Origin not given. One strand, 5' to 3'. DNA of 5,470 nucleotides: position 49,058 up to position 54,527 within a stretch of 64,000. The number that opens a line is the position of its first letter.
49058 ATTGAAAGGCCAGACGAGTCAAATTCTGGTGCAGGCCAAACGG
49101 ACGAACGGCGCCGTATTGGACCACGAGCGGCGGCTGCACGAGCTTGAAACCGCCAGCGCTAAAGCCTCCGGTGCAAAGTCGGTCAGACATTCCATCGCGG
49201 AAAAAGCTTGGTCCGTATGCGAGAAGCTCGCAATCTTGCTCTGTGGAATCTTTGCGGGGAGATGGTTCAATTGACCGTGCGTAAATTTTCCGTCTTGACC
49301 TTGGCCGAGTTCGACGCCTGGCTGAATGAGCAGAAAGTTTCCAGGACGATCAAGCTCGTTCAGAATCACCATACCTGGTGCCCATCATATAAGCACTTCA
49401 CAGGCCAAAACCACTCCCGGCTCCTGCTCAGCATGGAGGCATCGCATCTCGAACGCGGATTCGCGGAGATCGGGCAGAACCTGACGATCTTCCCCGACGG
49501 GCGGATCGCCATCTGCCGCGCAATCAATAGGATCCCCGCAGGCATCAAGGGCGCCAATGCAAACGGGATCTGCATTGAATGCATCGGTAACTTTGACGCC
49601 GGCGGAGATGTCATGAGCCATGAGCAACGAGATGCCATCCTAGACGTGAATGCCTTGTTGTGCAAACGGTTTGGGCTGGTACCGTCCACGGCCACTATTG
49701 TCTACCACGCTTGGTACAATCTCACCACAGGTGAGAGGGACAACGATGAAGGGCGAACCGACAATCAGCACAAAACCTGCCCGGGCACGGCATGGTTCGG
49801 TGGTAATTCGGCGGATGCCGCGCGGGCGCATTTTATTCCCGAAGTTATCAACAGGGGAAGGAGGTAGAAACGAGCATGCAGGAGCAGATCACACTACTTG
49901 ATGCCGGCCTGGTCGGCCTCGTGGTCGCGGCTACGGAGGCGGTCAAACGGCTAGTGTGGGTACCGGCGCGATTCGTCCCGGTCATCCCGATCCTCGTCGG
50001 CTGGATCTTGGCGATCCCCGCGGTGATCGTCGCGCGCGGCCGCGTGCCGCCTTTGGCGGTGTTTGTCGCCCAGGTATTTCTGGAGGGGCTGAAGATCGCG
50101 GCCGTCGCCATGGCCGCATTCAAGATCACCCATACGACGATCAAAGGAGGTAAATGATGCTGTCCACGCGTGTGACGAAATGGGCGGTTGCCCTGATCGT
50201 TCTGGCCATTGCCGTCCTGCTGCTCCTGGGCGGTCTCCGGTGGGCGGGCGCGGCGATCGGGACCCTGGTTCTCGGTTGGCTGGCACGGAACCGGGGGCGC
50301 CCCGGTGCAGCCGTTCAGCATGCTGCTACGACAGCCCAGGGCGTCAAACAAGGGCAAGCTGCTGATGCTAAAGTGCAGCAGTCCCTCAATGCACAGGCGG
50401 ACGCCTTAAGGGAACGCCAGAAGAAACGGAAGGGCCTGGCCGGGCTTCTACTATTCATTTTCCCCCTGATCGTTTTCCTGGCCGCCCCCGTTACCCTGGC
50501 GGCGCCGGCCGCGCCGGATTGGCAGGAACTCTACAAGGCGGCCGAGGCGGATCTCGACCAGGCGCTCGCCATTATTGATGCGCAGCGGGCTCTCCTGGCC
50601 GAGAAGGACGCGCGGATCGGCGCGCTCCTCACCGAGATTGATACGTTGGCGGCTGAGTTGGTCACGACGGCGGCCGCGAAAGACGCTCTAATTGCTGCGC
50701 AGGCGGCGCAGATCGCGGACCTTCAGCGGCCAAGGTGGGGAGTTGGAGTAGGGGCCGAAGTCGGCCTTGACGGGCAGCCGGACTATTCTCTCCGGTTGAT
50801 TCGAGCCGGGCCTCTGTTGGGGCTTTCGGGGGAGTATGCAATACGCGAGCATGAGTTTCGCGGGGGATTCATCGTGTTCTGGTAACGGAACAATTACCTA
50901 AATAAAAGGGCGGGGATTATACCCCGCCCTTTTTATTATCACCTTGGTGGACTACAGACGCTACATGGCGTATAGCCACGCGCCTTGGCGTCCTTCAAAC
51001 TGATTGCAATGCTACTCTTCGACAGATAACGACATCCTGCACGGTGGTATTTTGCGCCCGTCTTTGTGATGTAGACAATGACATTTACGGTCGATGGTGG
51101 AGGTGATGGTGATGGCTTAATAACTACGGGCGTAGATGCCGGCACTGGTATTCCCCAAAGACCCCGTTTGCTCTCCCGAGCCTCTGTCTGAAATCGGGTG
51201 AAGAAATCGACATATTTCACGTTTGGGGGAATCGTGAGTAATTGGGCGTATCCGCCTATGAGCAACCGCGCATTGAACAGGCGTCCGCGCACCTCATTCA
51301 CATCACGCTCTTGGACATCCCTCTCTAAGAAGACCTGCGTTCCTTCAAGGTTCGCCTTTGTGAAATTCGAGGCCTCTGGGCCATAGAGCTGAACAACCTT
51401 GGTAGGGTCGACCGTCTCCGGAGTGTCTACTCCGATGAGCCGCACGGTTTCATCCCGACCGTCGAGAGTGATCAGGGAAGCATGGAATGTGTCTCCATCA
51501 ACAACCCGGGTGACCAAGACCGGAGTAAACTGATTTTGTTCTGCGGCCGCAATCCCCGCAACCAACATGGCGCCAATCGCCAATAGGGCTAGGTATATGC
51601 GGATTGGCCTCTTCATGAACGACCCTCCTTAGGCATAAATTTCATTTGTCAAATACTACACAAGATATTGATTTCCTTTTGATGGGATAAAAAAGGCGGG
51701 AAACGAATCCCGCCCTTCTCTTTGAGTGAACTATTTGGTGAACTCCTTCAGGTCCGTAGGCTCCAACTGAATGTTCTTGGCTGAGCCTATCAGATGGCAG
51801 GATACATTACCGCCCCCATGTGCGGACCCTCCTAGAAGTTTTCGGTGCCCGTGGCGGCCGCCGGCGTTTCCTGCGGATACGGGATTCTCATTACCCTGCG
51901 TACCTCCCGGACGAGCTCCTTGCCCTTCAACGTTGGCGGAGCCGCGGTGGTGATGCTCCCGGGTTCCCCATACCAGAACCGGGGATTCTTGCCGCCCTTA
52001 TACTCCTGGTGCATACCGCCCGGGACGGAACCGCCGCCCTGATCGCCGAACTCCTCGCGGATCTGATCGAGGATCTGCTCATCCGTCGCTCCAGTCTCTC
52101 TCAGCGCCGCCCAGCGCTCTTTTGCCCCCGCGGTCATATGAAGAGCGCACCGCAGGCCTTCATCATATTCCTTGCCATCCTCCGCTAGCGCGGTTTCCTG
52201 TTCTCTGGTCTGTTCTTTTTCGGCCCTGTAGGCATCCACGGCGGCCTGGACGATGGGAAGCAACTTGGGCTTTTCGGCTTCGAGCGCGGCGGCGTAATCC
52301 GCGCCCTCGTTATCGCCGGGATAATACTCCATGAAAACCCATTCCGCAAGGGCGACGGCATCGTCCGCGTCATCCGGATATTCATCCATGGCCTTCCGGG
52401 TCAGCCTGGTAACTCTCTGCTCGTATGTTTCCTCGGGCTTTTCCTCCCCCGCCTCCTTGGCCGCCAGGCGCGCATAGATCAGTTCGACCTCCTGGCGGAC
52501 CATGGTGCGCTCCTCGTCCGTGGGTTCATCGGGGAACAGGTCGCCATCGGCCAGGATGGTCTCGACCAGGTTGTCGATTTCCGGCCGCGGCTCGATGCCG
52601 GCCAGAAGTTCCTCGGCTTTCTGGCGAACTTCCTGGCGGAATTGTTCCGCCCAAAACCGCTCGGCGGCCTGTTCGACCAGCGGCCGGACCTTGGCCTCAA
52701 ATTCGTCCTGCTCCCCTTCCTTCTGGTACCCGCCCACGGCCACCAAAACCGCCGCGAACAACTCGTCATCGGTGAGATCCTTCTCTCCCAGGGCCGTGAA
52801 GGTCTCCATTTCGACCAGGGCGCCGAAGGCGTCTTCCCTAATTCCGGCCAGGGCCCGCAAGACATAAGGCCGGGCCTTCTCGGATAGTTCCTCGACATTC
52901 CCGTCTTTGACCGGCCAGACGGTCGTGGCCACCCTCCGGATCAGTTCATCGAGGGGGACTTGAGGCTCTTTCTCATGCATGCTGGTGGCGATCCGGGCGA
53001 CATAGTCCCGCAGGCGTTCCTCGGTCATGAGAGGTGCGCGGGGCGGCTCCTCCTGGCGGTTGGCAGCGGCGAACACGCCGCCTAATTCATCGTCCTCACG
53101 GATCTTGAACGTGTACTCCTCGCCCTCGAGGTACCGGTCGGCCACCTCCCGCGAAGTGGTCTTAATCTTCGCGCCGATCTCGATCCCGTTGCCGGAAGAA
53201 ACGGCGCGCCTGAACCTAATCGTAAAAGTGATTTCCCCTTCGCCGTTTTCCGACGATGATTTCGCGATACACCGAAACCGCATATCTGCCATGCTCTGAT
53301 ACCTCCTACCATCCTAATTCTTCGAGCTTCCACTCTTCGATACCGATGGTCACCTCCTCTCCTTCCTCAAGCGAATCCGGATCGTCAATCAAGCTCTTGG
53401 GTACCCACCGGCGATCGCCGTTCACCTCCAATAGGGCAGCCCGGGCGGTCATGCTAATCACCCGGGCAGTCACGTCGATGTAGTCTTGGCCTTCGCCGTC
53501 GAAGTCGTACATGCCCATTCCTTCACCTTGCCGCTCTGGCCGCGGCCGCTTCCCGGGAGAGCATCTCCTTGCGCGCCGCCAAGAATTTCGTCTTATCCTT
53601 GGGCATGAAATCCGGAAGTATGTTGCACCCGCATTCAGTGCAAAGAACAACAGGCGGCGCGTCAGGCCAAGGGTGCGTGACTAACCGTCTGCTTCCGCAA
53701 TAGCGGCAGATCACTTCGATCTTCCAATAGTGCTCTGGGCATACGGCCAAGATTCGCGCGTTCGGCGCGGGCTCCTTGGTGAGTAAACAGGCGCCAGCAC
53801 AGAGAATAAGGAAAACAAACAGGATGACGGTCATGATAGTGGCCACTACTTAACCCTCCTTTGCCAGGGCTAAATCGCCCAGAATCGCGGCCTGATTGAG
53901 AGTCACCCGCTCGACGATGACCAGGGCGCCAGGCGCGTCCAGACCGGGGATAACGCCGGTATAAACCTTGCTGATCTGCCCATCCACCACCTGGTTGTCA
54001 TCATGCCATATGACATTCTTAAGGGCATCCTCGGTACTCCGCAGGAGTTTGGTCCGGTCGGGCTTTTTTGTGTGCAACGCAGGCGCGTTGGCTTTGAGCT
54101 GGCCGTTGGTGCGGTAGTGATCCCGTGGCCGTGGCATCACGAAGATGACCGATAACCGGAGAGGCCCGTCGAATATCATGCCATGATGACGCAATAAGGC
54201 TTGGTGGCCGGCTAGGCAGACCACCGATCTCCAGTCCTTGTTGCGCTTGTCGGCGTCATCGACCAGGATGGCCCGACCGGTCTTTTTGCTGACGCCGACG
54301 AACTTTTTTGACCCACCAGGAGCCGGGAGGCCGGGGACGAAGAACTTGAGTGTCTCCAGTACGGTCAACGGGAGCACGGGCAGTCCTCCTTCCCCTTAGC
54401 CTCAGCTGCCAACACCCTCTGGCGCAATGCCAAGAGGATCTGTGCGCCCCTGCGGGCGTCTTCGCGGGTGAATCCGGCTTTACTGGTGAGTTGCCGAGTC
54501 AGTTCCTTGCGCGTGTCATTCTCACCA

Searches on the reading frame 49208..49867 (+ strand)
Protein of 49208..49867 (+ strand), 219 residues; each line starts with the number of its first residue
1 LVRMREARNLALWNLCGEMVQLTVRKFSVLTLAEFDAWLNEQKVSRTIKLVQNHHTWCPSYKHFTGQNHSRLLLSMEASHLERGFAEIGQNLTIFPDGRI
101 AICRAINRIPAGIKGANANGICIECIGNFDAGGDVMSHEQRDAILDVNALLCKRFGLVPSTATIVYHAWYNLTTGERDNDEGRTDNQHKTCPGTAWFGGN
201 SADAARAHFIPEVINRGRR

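Call 77: search_protein_families(library=phrogs, proteins=[window:49208-49867:+], max_evalue=0.001)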
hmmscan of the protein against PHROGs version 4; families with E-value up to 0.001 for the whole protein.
window:49208-49867:+ (219 aa): 2 families
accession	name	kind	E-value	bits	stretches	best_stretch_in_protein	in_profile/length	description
phrog_822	-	lysis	6.4e-07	30.3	1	76-156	45-128/215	amidase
phrog_1493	-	lysis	2.6e-06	27.9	1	63-194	40-153/394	endolysin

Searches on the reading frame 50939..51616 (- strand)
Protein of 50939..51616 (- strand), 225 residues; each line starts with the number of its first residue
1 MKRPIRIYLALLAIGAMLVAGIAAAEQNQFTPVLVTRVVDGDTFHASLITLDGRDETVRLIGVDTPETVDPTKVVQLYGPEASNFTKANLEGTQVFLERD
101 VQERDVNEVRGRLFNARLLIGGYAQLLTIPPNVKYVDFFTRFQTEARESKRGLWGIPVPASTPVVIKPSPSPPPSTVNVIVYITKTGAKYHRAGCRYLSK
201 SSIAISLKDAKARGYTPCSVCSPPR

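Call 17: search_protein_families(library=phrogs, proteins=[window:50939-51616:-], max_evalue=0.001)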
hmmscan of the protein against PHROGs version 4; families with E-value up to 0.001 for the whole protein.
window:50939-51616:- (225 aa): 4 families
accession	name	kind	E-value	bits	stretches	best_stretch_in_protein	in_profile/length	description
phrog_20876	-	DNA, RNA and nucleotide metabolism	5e-30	105.7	2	29-105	164-231/395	nuclease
phrog_14556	-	unknown function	1.9e-10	41.1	1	178-222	406-450/451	-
phrog_8809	-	unknown function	2.4e-10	39.1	1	28-157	1096-1231/2317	-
phrog_452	-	DNA, RNA and nucleotide metabolism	2.7e-09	38.1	1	24-112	62-150/201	endonuclease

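Call 78: search_protein_families(library=padloc, proteins=[window:50939-51616:-], max_evalue=0.01)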
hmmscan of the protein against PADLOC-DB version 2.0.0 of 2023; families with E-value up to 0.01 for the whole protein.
window:50939-51616:- (225 aa): 1 family
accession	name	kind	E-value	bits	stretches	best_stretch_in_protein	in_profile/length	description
PDLC01096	C3a212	-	6.4e-24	82.6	1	32-171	47-193/279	SNc+LTD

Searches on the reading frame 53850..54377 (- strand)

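Call 77: search_protein_families(library=phrogs, proteins=[window:53850-54377:-], max_evalue=0.001)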
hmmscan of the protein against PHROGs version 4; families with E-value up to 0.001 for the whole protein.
window:53850-54377:- (175 aa): 3 families
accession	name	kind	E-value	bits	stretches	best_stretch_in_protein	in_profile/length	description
phrog_140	-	DNA, RNA and nucleotide metabolism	6.4e-28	98.9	1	9-159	38-169/219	RusA-like Holliday junction resolvase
phrog_3055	-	DNA, RNA and nucleotide metabolism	7.4e-23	82.1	1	9-143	66-199/233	RusA-like Holliday junction resolvase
phrog_34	-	DNA, RNA and nucleotide metabolism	1.3e-05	26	1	45-156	106-192/259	RusA-like Holliday junction resolvase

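Call 78: search_protein_families(library=padloc, proteins=[window:53850-54377:-], max_evalue=0.01)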
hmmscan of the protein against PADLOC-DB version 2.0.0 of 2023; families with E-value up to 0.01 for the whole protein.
window:53850-54377:- (175 aa): 0 families
